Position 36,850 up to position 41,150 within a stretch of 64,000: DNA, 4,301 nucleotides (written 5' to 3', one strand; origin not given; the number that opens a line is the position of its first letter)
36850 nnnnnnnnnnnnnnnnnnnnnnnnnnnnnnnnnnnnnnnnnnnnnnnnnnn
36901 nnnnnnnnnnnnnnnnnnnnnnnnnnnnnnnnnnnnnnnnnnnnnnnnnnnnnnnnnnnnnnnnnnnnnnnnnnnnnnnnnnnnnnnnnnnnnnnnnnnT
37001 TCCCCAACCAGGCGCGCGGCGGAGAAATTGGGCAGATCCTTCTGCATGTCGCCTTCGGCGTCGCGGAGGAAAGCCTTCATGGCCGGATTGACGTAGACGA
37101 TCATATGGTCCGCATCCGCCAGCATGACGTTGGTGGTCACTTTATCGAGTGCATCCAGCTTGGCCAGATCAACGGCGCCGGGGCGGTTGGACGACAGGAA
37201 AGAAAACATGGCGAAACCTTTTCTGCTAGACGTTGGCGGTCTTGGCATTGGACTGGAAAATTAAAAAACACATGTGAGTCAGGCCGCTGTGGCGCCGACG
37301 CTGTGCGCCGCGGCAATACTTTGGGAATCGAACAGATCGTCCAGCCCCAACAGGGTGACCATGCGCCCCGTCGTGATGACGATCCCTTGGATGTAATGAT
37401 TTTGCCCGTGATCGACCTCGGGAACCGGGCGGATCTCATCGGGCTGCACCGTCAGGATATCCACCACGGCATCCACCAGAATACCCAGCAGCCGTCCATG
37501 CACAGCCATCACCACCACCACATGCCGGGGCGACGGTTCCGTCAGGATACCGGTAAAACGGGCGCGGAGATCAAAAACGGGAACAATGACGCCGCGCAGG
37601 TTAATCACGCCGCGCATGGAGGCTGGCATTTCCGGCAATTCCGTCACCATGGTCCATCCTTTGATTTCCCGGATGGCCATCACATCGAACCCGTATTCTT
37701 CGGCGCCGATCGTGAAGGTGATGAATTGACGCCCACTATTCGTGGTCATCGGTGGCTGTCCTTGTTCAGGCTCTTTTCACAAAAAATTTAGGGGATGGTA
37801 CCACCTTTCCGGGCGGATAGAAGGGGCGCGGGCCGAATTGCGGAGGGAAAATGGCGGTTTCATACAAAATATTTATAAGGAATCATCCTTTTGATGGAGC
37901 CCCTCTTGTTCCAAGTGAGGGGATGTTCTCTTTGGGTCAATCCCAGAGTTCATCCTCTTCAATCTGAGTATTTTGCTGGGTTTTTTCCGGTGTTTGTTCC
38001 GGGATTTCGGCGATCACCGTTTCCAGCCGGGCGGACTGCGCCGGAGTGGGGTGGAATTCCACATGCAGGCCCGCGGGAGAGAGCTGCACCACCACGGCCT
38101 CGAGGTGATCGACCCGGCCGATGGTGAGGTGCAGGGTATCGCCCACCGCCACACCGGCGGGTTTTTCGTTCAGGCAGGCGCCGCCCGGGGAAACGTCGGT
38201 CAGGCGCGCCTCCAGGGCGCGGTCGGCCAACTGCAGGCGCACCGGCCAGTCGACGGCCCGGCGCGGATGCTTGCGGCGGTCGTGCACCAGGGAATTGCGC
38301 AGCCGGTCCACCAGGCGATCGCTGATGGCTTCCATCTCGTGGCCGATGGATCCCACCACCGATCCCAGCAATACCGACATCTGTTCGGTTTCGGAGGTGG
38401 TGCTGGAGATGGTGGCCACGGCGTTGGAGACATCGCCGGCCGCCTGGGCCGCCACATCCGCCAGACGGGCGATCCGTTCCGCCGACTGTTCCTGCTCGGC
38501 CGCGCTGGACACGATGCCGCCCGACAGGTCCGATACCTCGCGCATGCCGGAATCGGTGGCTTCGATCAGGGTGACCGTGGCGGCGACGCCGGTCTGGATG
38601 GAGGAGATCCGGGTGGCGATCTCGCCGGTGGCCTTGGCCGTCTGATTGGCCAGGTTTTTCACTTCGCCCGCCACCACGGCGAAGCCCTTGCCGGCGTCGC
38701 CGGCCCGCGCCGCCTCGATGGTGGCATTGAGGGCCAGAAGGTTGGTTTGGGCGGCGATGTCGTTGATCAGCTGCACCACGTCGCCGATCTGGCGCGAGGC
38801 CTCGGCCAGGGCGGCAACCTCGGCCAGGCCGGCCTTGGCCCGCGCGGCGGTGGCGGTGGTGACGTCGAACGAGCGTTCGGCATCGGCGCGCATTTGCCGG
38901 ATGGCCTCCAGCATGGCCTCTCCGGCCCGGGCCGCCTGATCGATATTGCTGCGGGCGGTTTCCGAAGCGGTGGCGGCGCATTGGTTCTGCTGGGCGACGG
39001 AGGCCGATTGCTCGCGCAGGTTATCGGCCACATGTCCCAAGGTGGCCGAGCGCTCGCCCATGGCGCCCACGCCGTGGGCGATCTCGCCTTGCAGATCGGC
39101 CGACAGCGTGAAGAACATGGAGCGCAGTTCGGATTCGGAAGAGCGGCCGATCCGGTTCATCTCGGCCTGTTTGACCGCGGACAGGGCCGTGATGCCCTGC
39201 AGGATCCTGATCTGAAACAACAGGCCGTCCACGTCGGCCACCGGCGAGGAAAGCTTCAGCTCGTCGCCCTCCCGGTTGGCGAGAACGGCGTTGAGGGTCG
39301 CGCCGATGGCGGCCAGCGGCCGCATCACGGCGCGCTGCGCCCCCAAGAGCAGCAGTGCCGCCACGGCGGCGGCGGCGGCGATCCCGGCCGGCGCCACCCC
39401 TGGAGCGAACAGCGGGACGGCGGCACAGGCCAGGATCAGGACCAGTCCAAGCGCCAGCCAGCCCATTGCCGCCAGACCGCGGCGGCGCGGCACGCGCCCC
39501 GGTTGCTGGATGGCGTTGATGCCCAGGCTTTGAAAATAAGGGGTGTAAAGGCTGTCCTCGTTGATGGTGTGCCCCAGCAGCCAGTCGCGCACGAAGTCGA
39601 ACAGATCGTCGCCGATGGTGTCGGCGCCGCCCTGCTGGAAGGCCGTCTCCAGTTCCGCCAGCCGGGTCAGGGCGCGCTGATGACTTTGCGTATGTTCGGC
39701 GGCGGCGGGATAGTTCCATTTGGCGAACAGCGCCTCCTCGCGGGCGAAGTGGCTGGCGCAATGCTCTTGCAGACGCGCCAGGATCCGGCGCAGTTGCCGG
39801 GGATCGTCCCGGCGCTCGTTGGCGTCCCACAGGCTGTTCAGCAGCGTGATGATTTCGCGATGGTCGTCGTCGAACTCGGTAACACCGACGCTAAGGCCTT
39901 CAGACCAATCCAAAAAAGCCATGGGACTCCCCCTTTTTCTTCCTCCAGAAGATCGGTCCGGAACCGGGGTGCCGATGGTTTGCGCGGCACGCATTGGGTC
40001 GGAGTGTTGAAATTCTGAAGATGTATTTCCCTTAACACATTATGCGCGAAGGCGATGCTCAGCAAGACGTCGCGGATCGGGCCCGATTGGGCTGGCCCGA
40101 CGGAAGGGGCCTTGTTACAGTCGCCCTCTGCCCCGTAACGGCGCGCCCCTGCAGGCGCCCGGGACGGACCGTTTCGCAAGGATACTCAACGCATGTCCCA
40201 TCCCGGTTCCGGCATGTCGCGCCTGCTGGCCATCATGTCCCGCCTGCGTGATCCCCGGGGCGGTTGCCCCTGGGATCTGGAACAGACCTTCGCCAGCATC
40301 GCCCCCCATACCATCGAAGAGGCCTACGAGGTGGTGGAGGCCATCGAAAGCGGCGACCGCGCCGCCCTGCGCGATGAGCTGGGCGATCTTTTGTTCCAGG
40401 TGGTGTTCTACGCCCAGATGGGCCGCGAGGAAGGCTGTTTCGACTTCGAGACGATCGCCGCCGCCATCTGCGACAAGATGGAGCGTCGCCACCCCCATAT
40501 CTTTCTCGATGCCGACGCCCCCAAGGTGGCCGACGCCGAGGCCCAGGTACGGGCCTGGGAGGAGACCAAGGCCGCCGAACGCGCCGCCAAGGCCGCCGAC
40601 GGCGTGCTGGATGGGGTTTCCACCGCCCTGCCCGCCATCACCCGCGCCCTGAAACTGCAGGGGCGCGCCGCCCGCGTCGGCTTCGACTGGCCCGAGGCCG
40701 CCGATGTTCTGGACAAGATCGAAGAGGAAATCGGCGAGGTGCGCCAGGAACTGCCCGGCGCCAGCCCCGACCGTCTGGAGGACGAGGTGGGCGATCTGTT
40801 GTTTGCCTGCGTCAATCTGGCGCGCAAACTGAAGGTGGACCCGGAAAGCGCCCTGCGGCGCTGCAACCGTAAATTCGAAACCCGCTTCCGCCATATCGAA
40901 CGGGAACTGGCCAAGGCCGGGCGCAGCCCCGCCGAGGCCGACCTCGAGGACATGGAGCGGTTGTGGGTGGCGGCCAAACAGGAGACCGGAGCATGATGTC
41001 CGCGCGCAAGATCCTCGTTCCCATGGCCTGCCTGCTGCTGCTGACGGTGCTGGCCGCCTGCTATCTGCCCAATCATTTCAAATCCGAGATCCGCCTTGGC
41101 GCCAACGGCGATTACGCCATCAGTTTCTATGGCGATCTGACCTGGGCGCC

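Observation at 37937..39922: Hemerythrin-MCP-PilZ: one receptor predicted to integrate O2/iron sensing with c-di-GMP binding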

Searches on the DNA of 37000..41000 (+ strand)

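Call 6: search_dna_similar(query=window:37000-41000:+, collection=plasmids, mode=near)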
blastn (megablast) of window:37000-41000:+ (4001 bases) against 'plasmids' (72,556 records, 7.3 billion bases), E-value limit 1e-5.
Records with a match: 26; places in all: 42; records where one place covers at least 80% of the query: 0.
Best place of each record, by identity: 80-90% 17; 60-80% 9.
By first word of the organism name: Azospirillum 22; Methylobacterium 2; Pleomorphomonas 1; Tistrella 1.
By predicted mobility (MOB-suite, as given by PLSDB): non-mobilizable 16; mobilizable 9; conjugative 1.
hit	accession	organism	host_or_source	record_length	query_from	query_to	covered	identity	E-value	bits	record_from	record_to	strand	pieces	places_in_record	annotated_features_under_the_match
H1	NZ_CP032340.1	Azospirillum brasilense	soil sample,Agricultural field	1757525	3234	3900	17%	73.8%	9e-59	237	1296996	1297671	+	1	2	none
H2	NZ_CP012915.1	Azospirillum brasilense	Digitaria eriantha,microbe,root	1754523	3234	3900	17%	73.8%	9e-59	237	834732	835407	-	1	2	none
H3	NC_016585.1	Azospirillum lipoferum 4B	-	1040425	1591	1817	6%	79.7%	2e-35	159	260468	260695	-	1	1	none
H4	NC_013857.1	Azospirillum sp. B510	-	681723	1595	1810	5%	82.5%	3e-44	189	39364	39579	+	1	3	CHASE3 domain-containing protein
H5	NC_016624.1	Azospirillum lipoferum 4B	-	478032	1588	1794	5%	82.6%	4e-42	182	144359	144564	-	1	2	methyl-accepting chemotaxis protein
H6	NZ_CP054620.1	Azospirillum oryzae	cell culture,soil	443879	1595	1795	5%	82.1%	3e-39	172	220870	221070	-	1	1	methyl-accepting chemotaxis protein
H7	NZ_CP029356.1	Azospirillum thermophilum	cell culture,hot spring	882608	1595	1790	5%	82.7%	7e-40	174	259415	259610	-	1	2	methyl-accepting chemotaxis protein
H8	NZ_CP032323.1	Azospirillum argentinense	soil sample,Agricultural field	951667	1595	1791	5%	81.2%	2e-35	159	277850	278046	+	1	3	methyl-accepting chemotaxis protein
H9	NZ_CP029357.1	Azospirillum thermophilum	cell culture,hot spring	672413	1595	1790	5%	81.2%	7e-35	158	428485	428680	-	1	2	methyl-accepting chemotaxis protein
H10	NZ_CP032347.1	Azospirillum brasilense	soil sample,Agricultural field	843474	1607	1791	5%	82.7%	4e-37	165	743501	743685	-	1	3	methyl-accepting chemotaxis protein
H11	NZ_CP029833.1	Azospirillum ramasamyi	single cell,Cow dung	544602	1612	1789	4%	84.3%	7e-40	174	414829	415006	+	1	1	HAMP domain-containing methyl-accepting chemotaxis protein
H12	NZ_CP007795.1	Azospirillum argentinense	Triticum aestivum L.,Root,wheat ...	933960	1607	1791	5%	81.1%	4e-32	148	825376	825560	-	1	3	methyl-accepting chemotaxis protein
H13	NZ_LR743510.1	Methylobacterium bullatum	-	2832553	1618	1813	5%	76.4%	4e-18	102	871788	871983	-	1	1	none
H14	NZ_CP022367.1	Azospirillum sp. TSH58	single cell,paddy soils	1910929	1616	1811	5%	76.3%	4e-18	102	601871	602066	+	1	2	record has no annotation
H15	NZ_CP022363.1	Azospirillum sp. TSH58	single cell,paddy soils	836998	1619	1792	4%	84.5%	3e-39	172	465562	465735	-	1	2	methyl-accepting chemotaxis protein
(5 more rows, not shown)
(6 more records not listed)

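Call 49: get_annotated_region(hit=H1, flank=16000)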
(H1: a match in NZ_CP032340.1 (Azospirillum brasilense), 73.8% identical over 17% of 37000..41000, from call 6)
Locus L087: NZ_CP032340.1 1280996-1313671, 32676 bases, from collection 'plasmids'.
description: Azospirillum brasilense strain MTCC4038 plasmid p1, complete sequence
organism: Azospirillum brasilense (NCBI taxid 192)
taxonomy: Bacteria; Pseudomonadota; Alphaproteobacteria; Rhodospirillales; Azospirillaceae; Azospirillum; Azospirillum brasilense
host: -; source: soil sample,Agricultural field; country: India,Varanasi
typing (MOB-suite, as given by PLSDB): non-mobilizable; replicon rep_cluster_622
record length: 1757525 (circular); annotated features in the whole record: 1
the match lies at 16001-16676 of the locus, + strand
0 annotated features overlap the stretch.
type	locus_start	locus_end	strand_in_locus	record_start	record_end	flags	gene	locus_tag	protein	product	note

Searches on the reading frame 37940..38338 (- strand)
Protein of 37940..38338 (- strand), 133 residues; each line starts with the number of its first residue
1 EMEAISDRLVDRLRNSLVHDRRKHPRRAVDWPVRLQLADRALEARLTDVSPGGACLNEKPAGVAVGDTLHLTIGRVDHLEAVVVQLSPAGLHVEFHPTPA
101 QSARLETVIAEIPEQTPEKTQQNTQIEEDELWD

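Call 41: search_solved_structures(query=window:37940-38338:-, max_evalue=10, show_alignments=2)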
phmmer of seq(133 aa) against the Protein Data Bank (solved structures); distinct sequences matched with E-value up to 10: 1.
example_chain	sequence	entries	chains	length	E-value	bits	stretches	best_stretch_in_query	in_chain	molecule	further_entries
3qha_A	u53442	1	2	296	0.046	17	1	26-99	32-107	Putative oxidoreductase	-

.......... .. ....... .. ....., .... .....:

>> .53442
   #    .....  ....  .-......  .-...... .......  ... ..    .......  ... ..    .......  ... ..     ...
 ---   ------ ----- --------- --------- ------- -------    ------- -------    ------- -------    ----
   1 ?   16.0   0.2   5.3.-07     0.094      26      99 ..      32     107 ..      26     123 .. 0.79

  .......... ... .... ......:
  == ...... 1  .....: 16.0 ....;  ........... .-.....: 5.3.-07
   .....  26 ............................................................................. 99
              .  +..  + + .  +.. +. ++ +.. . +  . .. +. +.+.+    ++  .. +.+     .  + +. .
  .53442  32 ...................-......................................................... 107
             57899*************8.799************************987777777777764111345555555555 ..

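Call 48: search_solved_structures(query=A2, max_evalue=10, show_alignments=3)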
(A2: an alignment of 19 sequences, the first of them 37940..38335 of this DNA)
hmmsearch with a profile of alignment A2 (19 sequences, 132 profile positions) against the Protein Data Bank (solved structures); distinct sequences matched with E-value up to 10: 20.
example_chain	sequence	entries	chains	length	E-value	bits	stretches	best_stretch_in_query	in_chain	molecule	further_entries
4q63_A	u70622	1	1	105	4e-05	26.9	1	19-118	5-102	Uncharacterized protein Lpg0364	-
8u0i_A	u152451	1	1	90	0.0026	21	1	18-96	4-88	PilZ domain-containing protein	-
9b8v_E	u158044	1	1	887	0.0028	21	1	21-101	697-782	Cellulose synthase catalytic subunit [UDP-forming]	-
7lby_A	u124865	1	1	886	0.0028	20.9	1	21-101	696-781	Cellulose synthase catalytic subunit [UDP-forming]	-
9fmv_A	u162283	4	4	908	0.0029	20.9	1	21-101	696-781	Cellulose synthase catalytic subunit [UDP-forming]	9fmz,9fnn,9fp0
4i86_A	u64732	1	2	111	0.043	17.1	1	20-59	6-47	Cellulose synthase 1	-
3kyg_A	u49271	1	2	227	0.045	17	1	17-59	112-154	Putative uncharacterized protein VCA0042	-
4xrn_A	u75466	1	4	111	0.14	15.4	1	19-94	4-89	Alginate biosynthesis protein Alg44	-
4rt0_A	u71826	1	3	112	0.24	14.7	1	21-95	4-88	Alginate biosynthesis protein Alg44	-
5y4r_D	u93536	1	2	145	0.32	14.3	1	19-57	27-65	Cyclic diguanosine monophosphate-binding protein PA4608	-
5xly_B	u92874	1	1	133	0.32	14.3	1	19-58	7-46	Cyclic diguanosine monophosphate-binding protein PA4608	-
2l74_A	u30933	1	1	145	0.35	14.1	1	19-57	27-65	Putative uncharacterized protein PA4608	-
4rt1_A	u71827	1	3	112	0.37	14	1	21-85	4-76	Alginate biosynthesis protein Alg44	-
1ywu_A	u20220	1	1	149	0.39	14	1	19-57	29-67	hypothetical protein PA4608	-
9b0x_K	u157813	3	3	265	0.53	13.5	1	67-120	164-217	ATP synthase subunit b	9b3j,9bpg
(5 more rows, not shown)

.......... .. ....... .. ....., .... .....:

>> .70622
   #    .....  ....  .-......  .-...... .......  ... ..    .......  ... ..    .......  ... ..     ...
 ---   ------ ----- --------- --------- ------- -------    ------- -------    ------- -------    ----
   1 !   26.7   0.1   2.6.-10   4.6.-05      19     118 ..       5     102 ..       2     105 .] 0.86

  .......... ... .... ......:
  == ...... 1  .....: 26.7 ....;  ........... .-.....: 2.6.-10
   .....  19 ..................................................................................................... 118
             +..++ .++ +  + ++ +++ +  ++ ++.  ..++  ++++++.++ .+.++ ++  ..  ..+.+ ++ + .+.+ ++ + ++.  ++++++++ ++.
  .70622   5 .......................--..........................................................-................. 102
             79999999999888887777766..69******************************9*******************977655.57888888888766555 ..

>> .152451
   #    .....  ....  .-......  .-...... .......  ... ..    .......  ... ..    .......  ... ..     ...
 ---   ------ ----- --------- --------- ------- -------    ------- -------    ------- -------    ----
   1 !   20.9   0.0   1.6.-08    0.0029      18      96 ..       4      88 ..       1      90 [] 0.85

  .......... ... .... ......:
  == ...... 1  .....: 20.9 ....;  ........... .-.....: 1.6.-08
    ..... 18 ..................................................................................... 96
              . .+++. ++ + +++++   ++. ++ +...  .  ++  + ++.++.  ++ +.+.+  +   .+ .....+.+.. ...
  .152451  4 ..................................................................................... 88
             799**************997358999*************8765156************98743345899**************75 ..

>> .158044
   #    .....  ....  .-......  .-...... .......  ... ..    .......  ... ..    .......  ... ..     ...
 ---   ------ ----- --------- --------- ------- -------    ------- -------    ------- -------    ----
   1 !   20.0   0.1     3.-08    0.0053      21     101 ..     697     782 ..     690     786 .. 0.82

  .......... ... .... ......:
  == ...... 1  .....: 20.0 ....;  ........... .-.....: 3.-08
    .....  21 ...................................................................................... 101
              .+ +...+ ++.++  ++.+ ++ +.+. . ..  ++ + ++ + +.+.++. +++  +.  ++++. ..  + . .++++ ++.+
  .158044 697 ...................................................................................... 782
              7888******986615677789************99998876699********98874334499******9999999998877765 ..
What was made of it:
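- On PilZ domain, c-di-GMP-binding type: Profile hits to PDB PilZ sequences (call 48).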

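Call 52: predict_structure(alignment_id=A2)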
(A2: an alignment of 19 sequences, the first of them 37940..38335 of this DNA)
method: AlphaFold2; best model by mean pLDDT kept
length: 132 residues; sequences in the alignment: 19
mean_pLDDT: 78.3   pTM: 0.64
mean pLDDT of the five models: 78.3, 77.5, 75.6, 74.9, 72.8
residues with pLDDT >= 90: 67; 70-90: 22; 50-70: 26; < 50: 17
segments of 3 or more residues with pLDDT < 50: 116-126
pLDDT, mean of each block of 10 residues (from residue 1): 56 52 77 90 92 89 93 92 93 93 90 57 47 52
secondary structure, 60 per line:
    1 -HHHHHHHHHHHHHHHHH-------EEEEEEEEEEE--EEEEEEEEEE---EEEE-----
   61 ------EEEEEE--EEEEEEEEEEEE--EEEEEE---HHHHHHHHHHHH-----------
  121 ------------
elements in order: H2-18 E26-36 E39-48 E52-55 E67-72 E75-86 E89-94 H98-109
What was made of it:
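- On PilZ domain, c-di-GMP-binding type: AF2 domain model has barrel pLDDT of about 90 (call 52).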

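Call 56: fold_search(model_id=the predicted structure, library=pdb)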
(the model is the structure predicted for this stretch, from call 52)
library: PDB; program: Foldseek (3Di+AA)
matches with E <= 10: 814; with E <= 0.001: 21
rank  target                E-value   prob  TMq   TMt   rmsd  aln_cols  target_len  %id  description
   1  4rt1_B                1.5e-05  1.00  0.54  0.64   3.7        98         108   24  Structure of the Alg44 PilZ domain (R95A mutant) from Pseudomonas aeruginosa PAO1 in complex with c-di-GMP (released 2015-04-08)
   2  4xrn_B                1.5e-05  1.00  0.52  0.65   4.0       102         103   25  Pilz domain with c-di-gmp of a protein from Pseudomonas aeruginosa (released 2016-02-03)
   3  4rt1_A                1.9e-05  1.00  0.53  0.64   3.8        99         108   23  Structure of the Alg44 PilZ domain (R95A mutant) from Pseudomonas aeruginosa PAO1 in complex with c-di-GMP (released 2015-04-08)
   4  4xrn_C                2.9e-05  1.00  0.49  0.57   4.1       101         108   26  Pilz domain with c-di-gmp of a protein from Pseudomonas aeruginosa (released 2016-02-03)
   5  9b8v_E                3.1e-05  1.00  0.54  0.09   2.7        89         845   17  AlphaFold2 informed cryo-EM model of the E. coli cellulose synthase BcsAG3B6 complex (released 2025-02-19)
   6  4xrn_A                3.3e-05  1.00  0.52  0.64   3.9        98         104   26  Pilz domain with c-di-gmp of a protein from Pseudomonas aeruginosa (released 2016-02-03)
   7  4xrn_D                4.3e-05  1.00  0.49  0.60   4.4       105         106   26  Pilz domain with c-di-gmp of a protein from Pseudomonas aeruginosa (released 2016-02-03)
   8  4rt0_B                5.4e-05  1.00  0.51  0.62   4.1        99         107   24  Structure of the Alg44 PilZ domain from Pseudomonas aeruginosa PAO1 in complex with c-di-GMP (released 2015-04-08)
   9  5y4r_D                8.5e-05  1.00  0.55  0.60   2.9        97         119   20  Structure of a methyltransferase complex (released 2017-11-29)
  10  4i86_A                1.3e-04  1.00  0.51  0.64   3.3        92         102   17  Crystal structure of PilZ domain of CeSA from cellulose synthesizing bacterium (released 2013-04-03)
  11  4rt0_A                1.3e-04  1.00  0.47  0.54   4.3       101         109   24  Structure of the Alg44 PilZ domain from Pseudomonas aeruginosa PAO1 in complex with c-di-GMP (released 2015-04-08)
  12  5y4r_C                1.4e-04  1.00  0.56  0.62   2.7        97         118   18  Structure of a methyltransferase complex (released 2017-11-29)
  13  8u0i                  1.7e-04  1.00  0.47  0.69   3.4        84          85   20  Crystal structure of PA0012 complexed with cyclic-di-GMP from Pseudomonas aeruginosa (released 2024-09-04)
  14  4rt0_C                1.8e-04  1.00  0.51  0.62   3.9        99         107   24  Structure of the Alg44 PilZ domain from Pseudomonas aeruginosa PAO1 in complex with c-di-GMP (released 2015-04-08)
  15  9fp0_A                3.3e-04  1.00  0.45  0.09  12.8       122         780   16  Cryo-EM structure of the 'crown'less Bcs macrocomplex for E. coli cellulose secretion in non-saturating c-di-GMP (loca (released 2024-10-16)
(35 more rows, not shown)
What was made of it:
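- On PilZ domain, c-di-GMP-binding type: Foldseek ranks 1-39 are all PilZ-domain proteins; best is Alg44 4RT1, E 1.5e-5 (call 56).
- Closest known: Pseudomonas aeruginosa MapZ. Same: Same PilZ fold (Foldseek 5XLY, 5Y4R; call 56).
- The PilZ profile and AF2 model match PilZ domains, nearly all solved with c-di-GMP bound: Alg44, BcsA, MapZ, PA0012, YcgR, PlzA, MrkH (calls 48, 52, 56). The Foldseek hits include MapZ in complex with CheR1 (5XLY, 5Y4R; call 56).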

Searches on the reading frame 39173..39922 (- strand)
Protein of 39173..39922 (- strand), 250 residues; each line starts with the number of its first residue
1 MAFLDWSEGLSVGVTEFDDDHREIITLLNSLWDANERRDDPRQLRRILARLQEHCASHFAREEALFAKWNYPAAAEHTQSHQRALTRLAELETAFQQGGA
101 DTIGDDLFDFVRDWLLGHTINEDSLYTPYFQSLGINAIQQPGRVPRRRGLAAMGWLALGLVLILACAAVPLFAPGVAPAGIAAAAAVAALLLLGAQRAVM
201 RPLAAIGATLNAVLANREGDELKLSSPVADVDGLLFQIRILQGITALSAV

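Call 18: find_homologous_proteins(query=window:39173-39922:-, max_evalue=0.00001)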
Query window:39173-39922:-: 8000 candidates shared short words with the query, none scored E <= 0.00001.
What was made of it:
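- Tried and rejected: find_homologous_proteins with the N-terminal 250 residues returned nothing (call 18).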

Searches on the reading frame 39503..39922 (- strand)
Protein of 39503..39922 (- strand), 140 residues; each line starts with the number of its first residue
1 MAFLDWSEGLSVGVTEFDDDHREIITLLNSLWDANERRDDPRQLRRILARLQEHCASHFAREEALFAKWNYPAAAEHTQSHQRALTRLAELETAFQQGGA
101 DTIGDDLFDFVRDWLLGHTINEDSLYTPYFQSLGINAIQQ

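Call 40: search_solved_structures(query=window:39503-39922:-, max_evalue=0.01, show_alignments=2)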
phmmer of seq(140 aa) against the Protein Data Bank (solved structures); distinct sequences matched with E-value up to 0.01: 9.
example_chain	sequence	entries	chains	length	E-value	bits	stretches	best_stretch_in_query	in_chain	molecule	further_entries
2avk_A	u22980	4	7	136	3.3e-17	66.1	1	4-135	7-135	hemerythrin-like domain protein DcrH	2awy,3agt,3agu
3waq_A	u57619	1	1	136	3.4e-17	66.1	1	4-135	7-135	Hemerythrin-like domain protein DcrH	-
3whn_A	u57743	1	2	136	4.8e-17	65.6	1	4-135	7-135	Hemerythrin-like domain protein DcrH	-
2awc_A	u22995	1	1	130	5.7e-17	65.3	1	5-135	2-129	hemerythrin-like domain protein DcrH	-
4xpx_A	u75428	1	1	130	1.4e-12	51.1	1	9-130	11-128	Bacteriohemerythrin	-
4xpw_A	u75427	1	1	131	2.4e-12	50.3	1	1-130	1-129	Bacteriohemerythrin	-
4xpy_A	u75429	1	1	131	3.4e-12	49.9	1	1-130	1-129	Bacteriohemerythrin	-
4xq1_A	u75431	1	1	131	3.4e-12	49.9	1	1-130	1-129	Bacteriohemerythrin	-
1a7d_A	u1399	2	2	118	0.006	19.9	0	6-125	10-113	MYOHEMERYTHRIN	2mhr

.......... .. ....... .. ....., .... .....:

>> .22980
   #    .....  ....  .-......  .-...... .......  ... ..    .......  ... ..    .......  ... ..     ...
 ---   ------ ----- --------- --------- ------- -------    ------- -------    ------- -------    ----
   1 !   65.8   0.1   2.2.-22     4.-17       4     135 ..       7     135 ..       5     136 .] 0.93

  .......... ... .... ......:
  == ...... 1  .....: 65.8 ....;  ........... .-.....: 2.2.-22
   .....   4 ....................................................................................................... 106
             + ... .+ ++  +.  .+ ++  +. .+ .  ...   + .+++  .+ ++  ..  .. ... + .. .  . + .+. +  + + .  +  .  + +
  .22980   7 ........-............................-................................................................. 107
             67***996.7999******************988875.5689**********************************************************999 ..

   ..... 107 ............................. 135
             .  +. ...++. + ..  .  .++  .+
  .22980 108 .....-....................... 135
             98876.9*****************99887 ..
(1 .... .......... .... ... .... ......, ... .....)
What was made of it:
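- The closest solved relative is the O2-binding DcrH-Hr (call 40).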

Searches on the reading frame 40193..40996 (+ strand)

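Call 25: search_protein_families(library=pfam, proteins=[window:40193-40996:+], max_evalue=0.001)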
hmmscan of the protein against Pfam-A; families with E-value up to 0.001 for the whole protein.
window:40193-40996:+ (267 aa): 3 families
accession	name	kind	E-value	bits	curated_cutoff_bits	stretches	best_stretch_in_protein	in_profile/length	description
PF03819.22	MazG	-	8.6e-40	135.3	22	2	31-104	1-74/74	MazG nucleotide pyrophosphohydrolase domain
PF01503.22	PRA-PH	-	1.3e-10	41.9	21.3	1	36-71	30-65/86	Phosphoribosyl-ATP pyrophosphohydrolase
PF12643.12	MazG-like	-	2.8e-05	24.7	27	0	180-223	19-61/85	MazG-like family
